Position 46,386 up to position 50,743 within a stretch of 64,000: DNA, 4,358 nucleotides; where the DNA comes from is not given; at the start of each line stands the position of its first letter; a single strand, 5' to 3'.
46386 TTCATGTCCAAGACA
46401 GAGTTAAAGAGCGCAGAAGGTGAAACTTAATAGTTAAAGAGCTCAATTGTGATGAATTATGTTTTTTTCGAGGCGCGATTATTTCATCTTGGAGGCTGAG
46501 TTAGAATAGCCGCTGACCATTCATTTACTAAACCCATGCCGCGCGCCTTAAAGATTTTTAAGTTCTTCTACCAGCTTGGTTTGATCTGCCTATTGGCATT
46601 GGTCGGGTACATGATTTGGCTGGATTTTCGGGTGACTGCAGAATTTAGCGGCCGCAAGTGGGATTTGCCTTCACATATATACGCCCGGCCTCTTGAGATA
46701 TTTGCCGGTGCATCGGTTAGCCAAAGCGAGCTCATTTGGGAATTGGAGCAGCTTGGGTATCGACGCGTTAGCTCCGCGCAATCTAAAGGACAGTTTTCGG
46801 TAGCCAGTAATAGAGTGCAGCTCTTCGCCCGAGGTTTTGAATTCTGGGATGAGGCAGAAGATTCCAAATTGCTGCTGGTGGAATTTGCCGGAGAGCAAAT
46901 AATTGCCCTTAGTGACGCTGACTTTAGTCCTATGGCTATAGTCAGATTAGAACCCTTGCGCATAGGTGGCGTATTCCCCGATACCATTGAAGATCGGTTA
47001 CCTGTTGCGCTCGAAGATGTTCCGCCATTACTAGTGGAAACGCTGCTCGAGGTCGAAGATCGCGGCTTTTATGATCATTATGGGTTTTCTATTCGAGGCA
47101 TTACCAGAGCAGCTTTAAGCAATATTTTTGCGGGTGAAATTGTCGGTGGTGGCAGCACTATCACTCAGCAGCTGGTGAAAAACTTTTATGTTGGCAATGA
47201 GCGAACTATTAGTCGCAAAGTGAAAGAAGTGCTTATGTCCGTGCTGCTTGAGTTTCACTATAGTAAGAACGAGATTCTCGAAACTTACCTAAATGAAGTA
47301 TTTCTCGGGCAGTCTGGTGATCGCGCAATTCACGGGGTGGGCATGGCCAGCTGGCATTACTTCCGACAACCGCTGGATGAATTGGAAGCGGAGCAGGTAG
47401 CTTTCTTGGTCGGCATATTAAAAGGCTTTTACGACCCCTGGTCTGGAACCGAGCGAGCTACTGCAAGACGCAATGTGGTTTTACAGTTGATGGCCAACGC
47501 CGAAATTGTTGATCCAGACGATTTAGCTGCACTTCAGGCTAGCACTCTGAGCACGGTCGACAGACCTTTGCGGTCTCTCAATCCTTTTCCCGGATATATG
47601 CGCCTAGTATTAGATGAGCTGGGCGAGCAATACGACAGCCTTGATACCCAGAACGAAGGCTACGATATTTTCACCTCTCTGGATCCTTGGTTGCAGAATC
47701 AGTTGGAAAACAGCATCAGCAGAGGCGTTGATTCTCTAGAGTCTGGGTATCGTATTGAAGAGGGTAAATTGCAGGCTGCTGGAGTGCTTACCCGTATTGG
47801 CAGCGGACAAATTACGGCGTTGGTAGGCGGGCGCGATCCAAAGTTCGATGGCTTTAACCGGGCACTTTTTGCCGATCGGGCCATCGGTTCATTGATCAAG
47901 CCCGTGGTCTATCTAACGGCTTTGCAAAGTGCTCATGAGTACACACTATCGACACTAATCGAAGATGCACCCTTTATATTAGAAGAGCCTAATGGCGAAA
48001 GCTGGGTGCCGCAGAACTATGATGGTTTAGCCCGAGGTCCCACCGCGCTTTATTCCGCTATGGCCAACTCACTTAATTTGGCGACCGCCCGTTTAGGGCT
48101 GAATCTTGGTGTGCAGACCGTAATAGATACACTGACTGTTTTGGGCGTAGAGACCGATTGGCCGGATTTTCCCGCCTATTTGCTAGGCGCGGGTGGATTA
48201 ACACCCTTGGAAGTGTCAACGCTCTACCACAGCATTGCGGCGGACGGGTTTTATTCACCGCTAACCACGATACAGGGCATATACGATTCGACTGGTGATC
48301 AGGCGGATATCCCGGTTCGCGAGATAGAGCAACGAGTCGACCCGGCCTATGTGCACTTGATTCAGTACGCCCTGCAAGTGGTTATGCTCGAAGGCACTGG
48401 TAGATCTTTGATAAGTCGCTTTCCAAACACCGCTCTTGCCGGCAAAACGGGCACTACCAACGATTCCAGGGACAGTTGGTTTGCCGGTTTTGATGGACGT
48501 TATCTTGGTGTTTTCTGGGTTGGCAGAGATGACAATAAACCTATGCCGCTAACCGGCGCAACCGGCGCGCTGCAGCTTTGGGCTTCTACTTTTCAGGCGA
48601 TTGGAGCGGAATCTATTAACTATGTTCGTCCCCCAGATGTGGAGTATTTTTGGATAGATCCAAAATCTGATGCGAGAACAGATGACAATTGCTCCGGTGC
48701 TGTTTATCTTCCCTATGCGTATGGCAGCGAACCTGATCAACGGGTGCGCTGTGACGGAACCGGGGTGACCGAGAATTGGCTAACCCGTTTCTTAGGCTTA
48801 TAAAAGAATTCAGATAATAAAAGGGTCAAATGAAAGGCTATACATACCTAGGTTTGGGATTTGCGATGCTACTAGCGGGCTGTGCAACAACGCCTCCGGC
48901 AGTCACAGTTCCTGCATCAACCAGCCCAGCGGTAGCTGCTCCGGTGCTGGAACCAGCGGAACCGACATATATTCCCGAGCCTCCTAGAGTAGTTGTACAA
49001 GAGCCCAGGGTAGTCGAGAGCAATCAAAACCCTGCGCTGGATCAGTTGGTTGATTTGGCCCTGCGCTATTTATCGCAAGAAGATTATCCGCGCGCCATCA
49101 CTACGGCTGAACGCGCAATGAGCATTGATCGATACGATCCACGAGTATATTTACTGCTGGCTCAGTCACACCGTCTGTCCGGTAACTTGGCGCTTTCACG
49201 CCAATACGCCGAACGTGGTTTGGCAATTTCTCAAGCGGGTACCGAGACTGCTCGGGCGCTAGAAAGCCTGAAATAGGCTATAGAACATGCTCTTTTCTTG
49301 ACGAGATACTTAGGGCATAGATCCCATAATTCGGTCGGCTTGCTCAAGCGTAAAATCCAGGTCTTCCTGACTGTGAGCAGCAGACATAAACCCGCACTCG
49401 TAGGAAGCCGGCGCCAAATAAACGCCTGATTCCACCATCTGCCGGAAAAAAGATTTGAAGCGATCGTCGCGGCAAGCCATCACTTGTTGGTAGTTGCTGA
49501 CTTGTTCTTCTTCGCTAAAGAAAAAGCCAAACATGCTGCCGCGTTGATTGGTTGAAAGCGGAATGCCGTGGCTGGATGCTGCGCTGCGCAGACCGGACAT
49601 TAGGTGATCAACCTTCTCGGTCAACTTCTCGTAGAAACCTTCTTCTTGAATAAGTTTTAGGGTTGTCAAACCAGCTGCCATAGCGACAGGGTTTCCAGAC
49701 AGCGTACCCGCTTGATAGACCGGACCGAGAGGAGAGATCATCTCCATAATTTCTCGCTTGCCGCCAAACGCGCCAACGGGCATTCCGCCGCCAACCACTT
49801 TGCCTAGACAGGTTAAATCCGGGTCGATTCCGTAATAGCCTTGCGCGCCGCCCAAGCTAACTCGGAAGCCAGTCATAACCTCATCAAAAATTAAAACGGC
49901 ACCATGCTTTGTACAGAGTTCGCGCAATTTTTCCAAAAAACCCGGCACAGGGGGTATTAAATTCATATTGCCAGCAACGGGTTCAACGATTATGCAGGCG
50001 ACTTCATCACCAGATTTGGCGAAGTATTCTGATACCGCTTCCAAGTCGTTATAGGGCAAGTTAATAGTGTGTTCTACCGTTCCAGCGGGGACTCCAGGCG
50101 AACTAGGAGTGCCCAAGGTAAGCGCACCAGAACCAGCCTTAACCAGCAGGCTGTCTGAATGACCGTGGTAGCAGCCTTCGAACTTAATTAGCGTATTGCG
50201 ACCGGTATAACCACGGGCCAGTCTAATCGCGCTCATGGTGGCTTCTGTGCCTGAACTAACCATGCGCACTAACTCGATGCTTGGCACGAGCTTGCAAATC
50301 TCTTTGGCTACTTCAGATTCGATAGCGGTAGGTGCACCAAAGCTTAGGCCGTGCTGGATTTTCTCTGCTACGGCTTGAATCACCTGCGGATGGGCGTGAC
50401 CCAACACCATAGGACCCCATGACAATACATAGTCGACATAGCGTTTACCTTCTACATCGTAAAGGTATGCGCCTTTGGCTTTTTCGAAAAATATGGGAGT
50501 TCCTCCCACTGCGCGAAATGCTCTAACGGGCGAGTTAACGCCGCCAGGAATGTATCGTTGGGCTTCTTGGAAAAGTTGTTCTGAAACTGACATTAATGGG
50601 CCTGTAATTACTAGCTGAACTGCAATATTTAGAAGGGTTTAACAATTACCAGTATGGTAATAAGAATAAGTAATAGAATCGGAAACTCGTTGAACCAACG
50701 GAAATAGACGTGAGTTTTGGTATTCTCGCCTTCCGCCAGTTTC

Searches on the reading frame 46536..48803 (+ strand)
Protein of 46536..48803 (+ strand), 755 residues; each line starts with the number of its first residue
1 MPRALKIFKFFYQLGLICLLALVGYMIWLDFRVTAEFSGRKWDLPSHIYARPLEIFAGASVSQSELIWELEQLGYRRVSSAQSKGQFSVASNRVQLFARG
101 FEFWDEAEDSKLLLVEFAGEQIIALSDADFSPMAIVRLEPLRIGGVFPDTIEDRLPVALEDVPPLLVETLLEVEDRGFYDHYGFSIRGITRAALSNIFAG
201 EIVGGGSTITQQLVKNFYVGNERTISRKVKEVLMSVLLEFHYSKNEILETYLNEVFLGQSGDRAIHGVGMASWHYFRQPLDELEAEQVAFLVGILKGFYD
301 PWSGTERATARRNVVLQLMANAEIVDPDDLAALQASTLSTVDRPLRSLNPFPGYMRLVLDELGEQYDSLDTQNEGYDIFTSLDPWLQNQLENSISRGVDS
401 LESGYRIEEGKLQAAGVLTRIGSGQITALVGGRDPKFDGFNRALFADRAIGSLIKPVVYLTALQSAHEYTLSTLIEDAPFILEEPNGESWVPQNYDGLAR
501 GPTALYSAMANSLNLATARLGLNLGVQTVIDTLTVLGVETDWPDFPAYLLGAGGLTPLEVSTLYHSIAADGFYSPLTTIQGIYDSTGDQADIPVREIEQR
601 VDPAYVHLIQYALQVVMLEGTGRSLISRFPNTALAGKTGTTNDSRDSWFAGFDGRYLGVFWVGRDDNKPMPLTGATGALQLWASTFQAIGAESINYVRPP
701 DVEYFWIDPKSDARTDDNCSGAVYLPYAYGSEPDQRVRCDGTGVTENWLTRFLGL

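Call 58: search_protein_families(library=ncbifam, proteins=[window:46536-48803:+], max_evalue=1e-10)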
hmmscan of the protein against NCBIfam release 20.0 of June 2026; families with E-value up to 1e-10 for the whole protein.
window:46536-48803:+ (755 aa): 14 families
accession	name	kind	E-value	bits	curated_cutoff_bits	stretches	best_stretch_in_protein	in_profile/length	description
TIGR02071.1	PBP_1b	equivalog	2.9e-234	779.5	717.75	1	12-734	4-726/729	penicillin-binding protein 1B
NF007061.0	PRK09506.1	equivalog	7.6e-180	599.5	1120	1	8-715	64-772/825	bifunctional glycosyl transferase/transpeptidase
NF011423.0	PRK14850.1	equivalog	9.4e-163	543.4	1275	1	7-711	9-714/764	penicillin-binding protein 1b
TIGR02074.1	PBP_1a_fam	subfamily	1.1e-127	427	508.75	1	154-688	2-531/535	PBP1A family penicillin-binding protein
NF051885.1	tranpepglycosPbpC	equivalog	4.6e-85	286.5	900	1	156-685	77-589/632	multimodular transpeptidase-transglycosylase PbpC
TIGR02073.1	PBP_1c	equivalog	3.2e-76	257.5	494.2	1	154-702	33-555/728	penicillin-binding protein 1C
NF008643.0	PRK11636.1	equivalog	1e-67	229.1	1263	2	153-406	65-317/850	peptidoglycan glycosyltransferase/peptidoglycan DD-transpeptidase MrcA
NF038276.1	strep_PBP2A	exception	4e-56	190.7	1100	1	157-651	99-595/716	penicillin-binding protein PBP2A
NF038272.1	strep_PBP1A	exception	1.1e-46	159.5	1075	1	152-646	67-564/658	penicillin-binding protein PBP1A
NF008414.0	PRK11240.1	equivalog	5e-43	147.2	1121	1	154-671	64-545/774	peptidoglycan glycosyltransferase PbpC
NF038274.1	strep_PBP1B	exception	1e-35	123.3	1225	2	154-314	82-245/745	penicillin-binding protein PBP1B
TIGR02070.1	mono_pep_trsgly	equivalog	3.2e-30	105.3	182.65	1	157-322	58-221/224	monofunctional biosynthetic peptidoglycan transglycosylase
NF010008.0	PRK13481.1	equivalog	4e-29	101.8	270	1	157-279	83-200/269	glycosyltransferase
TIGR03423.1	pbp2_mrdA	equivalog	3.3e-11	42.4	455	0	554-642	436-527/593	penicillin-binding protein 2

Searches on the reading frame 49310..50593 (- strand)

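Call 58: search_protein_families(library=ncbifam, proteins=[window:49310-50593:-], max_evalue=1e-10)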
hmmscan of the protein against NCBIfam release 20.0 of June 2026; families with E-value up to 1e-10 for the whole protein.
window:49310-50593:- (427 aa): 69 families (the best 25 are shown)
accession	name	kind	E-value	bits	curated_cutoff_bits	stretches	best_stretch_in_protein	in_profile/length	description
NF000818.0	PRK00062.1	subfamily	9.8e-212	703.2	398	1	2-423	4-424/429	glutamate-1-semialdehyde 2,1-aminomutase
TIGR00713.1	hemL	equivalog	2.8e-194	645.6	527.3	1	4-423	2-420/423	glutamate-1-semialdehyde 2,1-aminomutase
NF009055.0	PRK12389.1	equivalog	5.6e-161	536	637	1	3-425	5-427/431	glutamate-1-semialdehyde 2,1-aminomutase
NF001864.0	PRK00615.1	equivalog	1.8e-123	412.3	706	1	5-415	8-418/433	glutamate-1-semialdehyde aminotransferase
NF041362.1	GntE_guanitoxin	equivalog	1.9e-114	382.6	525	1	2-416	6-426/426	guanitoxin biosynthesis PLP-dependent transaminase GntE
NF004856.0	PRK06209.1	equivalog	2.8e-75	253.5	486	1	4-419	11-409/450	glutamate-1-semialdehyde 2,1-aminomutase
NF005453.0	PRK07046.1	subfamily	2.9e-64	217.3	425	1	6-426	32-451/453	transaminase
NF005993.0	PRK08117.1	subfamily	7e-57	192.9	574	1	34-377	27-385/433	aspartate aminotransferase family protein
TIGR00707.1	argD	subfamily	6e-56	189.9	410.05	1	30-367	7-336/381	acetylornithine/succinylornithine family transaminase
NF049976.1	AmadipTransam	equivalog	5.7e-50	170.4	650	1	33-372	15-365/416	2-aminoadipate transaminase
NF002797.0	PRK02936.1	equivalog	9.4e-49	166.1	496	1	26-360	5-328/385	acetylornithine transaminase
NF004426.0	PRK05769.1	equivalog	1.9e-48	165.4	552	1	32-363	36-383/441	acetyl ornithine aminotransferase family protein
NF002874.0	PRK03244.1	equivalog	6.6e-48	163.5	457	1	31-353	24-333/399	acetylornithine transaminase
TIGR00700.1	GABAtrnsam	equivalog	6e-47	160.2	506.65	1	32-332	15-329/420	4-aminobutyrate--2-oxoglutarate transaminase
NF006368.0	PRK08593.1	equivalog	1.2e-46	159.3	570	1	33-332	27-342/448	aspartate aminotransferase family protein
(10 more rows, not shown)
